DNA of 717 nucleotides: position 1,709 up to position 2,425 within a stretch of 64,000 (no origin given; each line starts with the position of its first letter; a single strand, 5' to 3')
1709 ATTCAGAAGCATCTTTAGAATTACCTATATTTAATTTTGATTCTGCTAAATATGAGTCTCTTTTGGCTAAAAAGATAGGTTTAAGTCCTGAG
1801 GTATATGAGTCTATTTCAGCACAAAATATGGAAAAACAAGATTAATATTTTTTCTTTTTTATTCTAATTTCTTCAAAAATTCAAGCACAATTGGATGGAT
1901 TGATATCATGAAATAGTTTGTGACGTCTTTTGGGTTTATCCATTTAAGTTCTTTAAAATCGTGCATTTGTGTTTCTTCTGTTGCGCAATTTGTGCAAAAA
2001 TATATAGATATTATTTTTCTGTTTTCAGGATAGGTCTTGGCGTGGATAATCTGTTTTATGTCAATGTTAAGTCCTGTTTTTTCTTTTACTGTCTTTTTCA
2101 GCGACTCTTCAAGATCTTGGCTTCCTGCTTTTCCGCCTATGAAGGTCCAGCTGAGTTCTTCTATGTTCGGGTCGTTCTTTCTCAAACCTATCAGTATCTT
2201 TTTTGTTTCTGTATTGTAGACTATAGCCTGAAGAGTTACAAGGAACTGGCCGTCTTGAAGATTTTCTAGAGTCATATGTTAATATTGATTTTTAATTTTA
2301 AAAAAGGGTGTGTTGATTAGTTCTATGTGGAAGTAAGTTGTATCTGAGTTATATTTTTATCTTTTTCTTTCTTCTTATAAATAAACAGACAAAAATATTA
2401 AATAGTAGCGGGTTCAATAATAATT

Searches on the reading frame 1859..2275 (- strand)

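Call 48: search_protein_families(library=pfam, proteins=[window:1859-2275:-], max_evalue=0.001)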
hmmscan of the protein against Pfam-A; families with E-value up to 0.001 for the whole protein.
window:1859-2275:- (138 aa): 1 family
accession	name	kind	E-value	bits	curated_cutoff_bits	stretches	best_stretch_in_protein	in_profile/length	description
PF00293.34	NUDIX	-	4.8e-07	30.3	21.1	1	17-118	8-118/134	NUDIX domain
